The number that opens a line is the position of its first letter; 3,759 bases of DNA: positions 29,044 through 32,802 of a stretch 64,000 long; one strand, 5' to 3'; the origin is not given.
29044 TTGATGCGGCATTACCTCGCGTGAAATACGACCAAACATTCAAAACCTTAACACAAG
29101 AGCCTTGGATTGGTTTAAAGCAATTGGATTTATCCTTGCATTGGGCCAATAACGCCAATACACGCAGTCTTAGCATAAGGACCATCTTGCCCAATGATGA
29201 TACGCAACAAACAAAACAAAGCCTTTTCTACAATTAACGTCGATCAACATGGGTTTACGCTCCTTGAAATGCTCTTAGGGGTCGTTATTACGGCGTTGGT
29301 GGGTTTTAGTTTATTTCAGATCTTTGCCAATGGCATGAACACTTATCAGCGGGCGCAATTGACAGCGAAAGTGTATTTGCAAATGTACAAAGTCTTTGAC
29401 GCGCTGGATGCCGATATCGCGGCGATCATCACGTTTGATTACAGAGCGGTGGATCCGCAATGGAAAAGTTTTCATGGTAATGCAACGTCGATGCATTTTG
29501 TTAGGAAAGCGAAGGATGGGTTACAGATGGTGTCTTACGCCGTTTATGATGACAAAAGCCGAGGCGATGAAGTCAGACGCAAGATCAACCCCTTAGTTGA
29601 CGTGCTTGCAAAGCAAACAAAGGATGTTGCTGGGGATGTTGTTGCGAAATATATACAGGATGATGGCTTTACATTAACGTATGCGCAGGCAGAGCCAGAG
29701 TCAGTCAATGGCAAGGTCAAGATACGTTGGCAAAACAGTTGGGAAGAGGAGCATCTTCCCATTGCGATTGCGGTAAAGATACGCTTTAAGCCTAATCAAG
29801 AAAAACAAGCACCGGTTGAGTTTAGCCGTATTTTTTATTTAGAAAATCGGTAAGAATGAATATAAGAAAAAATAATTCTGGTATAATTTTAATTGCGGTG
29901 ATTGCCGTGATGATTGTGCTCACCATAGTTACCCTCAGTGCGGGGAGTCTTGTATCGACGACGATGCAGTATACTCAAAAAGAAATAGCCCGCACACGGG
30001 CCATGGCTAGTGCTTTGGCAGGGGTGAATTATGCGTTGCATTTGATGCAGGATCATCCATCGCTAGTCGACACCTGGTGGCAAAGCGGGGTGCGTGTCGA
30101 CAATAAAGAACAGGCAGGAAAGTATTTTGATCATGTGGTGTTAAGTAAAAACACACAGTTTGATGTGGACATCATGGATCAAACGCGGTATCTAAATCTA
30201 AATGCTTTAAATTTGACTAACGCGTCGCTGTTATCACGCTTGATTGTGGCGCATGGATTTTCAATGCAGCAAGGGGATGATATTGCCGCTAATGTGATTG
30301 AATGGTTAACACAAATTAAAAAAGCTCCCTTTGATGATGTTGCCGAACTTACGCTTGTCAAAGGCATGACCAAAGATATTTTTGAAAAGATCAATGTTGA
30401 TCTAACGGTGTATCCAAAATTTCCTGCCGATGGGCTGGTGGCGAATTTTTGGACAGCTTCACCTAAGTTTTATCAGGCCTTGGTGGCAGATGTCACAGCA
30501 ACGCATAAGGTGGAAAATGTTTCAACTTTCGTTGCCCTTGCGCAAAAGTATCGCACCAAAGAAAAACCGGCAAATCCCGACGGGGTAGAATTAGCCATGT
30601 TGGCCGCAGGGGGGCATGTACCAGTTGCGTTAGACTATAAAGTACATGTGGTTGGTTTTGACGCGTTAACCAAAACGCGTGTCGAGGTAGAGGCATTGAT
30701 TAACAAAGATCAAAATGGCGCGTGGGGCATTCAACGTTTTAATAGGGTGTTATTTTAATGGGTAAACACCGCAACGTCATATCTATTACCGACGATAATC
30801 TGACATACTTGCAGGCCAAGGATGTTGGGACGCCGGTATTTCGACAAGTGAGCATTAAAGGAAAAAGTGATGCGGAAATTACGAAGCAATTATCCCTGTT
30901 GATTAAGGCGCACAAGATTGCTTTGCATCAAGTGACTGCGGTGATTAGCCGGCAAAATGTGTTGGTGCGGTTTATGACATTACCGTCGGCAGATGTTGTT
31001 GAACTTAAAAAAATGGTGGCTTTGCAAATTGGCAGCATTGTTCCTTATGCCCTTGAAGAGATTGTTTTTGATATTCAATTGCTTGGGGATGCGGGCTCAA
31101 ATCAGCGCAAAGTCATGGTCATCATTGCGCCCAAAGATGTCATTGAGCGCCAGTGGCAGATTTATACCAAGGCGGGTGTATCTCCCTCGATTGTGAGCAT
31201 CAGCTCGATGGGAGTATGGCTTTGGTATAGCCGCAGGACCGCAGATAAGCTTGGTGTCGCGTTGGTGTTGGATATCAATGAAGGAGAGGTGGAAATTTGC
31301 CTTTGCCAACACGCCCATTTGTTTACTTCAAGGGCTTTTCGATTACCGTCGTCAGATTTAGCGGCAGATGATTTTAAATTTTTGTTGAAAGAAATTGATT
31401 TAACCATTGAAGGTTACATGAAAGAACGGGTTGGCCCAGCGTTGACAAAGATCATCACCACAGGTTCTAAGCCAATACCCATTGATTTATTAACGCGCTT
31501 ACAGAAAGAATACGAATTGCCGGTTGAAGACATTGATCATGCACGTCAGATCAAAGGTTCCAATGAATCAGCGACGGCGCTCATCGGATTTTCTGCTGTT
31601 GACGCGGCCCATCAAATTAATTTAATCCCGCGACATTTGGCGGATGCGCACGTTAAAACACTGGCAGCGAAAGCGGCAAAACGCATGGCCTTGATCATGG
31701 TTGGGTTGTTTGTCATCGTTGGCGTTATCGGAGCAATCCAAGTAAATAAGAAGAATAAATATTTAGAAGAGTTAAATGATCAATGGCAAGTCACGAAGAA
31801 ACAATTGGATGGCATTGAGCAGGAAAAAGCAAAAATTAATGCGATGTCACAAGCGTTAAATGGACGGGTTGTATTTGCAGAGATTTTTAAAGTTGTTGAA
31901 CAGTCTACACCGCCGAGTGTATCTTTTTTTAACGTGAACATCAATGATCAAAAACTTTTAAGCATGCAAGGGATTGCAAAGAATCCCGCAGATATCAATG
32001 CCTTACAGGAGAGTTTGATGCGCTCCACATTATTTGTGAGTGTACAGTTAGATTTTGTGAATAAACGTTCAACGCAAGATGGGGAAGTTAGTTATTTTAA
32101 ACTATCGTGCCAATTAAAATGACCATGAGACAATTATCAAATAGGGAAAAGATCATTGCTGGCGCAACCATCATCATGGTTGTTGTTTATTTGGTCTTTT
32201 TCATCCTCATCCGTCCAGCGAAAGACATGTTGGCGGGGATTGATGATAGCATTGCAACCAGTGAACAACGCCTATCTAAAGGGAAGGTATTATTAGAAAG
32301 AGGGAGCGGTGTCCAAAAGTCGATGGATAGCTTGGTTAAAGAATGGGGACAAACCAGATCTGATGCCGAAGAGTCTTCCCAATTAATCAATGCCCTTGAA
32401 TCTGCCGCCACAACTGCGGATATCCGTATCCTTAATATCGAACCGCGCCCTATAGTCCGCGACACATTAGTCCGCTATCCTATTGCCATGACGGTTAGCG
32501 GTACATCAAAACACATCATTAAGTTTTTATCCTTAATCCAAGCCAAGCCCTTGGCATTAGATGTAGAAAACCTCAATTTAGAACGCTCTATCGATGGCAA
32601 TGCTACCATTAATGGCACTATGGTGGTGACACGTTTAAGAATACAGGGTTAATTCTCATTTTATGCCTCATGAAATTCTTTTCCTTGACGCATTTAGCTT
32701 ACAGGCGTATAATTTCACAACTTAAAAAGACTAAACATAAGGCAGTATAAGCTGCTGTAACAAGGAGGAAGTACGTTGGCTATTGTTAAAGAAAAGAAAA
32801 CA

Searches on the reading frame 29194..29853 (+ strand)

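Call 9: search_protein_families(library=pfam, proteins=[window:29194-29853:+], max_evalue=0.001)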
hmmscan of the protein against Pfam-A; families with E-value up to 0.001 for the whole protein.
window:29194-29853:+ (219 aa): 1 family
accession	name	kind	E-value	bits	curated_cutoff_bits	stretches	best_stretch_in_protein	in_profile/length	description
PF07963.17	N_methyl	-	2.3e-05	24.2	21.2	1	17-37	3-23/27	Prokaryotic N-terminal methylation motif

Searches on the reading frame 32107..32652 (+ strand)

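Call 9: search_protein_families(library=pfam, proteins=[window:32107-32652:+], max_evalue=0.001)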
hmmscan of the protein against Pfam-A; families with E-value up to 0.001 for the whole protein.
window:32107-32652:+ (181 aa): 3 families
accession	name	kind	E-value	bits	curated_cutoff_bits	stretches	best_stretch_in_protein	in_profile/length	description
PF04612.17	T2SSM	-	3.7e-06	27.7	27.8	1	8-114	9-104/160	Type II secretion system (T2SS), protein M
PF04350.18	PilO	-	4.4e-06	27.3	22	1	87-173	49-137/145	Pilus assembly protein, PilO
PF10741.14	T2SSM_b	-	0.00037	20.8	21.7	1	84-177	10-105/111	Type II secretion system (T2SS), protein M subtype b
